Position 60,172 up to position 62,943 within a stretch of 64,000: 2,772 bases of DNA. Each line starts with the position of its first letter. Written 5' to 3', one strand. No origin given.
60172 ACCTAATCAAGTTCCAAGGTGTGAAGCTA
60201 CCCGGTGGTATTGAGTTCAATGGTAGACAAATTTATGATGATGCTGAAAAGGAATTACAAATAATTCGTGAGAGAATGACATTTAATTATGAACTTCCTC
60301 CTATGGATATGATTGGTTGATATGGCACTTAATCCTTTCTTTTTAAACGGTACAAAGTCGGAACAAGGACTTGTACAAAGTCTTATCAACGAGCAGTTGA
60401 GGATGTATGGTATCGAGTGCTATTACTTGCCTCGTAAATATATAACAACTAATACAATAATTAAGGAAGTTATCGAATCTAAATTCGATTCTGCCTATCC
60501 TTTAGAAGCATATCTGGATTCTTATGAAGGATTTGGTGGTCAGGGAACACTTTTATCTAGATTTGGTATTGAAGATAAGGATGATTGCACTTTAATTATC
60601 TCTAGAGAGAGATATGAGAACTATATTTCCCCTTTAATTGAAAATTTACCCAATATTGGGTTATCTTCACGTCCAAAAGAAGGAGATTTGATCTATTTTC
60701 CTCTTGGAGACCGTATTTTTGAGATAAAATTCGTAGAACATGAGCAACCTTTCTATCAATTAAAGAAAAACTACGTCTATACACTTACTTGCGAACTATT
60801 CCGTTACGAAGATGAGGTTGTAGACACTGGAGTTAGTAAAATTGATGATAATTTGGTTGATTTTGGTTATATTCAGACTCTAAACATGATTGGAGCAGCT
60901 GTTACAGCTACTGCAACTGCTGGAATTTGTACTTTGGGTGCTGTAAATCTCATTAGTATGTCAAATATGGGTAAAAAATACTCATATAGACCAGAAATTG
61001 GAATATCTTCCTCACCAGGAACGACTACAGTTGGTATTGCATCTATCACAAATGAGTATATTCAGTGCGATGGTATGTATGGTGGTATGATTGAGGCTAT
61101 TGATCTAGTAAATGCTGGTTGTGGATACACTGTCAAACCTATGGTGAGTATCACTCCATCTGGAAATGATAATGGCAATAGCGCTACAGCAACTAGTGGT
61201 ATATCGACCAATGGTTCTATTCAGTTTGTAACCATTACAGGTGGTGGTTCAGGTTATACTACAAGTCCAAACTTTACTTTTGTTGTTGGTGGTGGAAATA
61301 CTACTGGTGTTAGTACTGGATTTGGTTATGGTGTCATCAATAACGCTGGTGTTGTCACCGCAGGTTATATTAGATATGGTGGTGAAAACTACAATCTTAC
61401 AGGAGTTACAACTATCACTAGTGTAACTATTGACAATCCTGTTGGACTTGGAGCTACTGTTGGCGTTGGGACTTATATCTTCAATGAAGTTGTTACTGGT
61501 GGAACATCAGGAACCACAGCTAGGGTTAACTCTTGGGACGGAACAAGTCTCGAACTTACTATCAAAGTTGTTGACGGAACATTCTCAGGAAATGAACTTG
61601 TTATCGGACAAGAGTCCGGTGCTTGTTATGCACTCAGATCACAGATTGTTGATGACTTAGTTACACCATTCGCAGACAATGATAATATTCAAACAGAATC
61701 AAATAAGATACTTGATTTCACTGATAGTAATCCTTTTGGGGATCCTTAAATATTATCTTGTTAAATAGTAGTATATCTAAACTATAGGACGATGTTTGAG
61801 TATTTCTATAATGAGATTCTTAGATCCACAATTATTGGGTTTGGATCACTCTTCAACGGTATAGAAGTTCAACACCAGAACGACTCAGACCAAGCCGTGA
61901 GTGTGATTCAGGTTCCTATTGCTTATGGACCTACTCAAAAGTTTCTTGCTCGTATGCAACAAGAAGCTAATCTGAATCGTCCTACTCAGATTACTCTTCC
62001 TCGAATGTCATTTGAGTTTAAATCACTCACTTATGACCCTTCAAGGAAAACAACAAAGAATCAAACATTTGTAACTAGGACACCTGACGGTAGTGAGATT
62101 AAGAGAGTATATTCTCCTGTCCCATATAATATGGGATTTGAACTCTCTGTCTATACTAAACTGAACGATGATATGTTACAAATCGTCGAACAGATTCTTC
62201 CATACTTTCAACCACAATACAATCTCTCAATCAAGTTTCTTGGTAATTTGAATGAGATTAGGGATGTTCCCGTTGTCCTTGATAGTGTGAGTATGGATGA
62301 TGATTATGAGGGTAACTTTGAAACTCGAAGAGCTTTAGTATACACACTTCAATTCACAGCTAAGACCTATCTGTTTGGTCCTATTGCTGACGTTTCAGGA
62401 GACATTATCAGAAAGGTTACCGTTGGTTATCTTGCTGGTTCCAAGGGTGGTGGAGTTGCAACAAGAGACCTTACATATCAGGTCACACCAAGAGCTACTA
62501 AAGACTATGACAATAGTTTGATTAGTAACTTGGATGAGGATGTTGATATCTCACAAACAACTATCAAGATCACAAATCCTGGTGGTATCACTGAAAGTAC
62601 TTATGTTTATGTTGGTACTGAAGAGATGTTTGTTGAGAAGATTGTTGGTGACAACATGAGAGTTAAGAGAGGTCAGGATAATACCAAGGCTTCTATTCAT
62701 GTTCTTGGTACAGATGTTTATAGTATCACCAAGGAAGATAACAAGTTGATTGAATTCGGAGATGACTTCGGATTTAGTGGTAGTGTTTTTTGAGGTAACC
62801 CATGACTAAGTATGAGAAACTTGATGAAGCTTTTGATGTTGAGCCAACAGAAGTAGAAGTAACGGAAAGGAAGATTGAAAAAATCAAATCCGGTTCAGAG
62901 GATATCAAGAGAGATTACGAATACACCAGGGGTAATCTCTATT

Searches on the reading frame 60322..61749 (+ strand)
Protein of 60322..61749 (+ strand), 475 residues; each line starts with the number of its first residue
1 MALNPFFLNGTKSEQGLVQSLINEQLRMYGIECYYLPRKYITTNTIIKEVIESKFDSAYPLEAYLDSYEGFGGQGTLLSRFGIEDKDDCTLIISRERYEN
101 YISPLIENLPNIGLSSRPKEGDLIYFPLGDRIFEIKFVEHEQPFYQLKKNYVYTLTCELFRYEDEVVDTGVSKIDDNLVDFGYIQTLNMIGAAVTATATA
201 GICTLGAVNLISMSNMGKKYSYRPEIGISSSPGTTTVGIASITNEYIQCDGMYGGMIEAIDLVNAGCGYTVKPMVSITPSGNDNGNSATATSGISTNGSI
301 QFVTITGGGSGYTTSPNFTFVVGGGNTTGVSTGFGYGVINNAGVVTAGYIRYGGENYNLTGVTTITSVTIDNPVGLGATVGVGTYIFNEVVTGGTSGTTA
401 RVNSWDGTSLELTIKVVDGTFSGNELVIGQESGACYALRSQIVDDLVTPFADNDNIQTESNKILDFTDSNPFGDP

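Call 105: search_protein_families(library=pfam, proteins=[window:60322-61749:+], max_evalue=0.001)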
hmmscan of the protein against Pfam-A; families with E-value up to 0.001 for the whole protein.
window:60322-61749:+ (475 aa): 1 family
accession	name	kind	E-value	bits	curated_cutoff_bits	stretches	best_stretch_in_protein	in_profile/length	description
PF11649.13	T4_neck-protein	-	3.9e-32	112.1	25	1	3-174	30-193/278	Virus neck protein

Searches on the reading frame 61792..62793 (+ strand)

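Call 105: search_protein_families(library=pfam, proteins=[window:61792-62793:+], max_evalue=0.001)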
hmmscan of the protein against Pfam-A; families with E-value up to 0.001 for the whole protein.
window:61792-62793:+ (333 aa): 1 family
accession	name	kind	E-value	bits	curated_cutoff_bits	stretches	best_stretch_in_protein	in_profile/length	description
PF16724.11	T4-gp15_tss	-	9.8e-87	290.6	25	1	4-246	1-240/245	T4-like virus Myoviridae tail sheath stabiliser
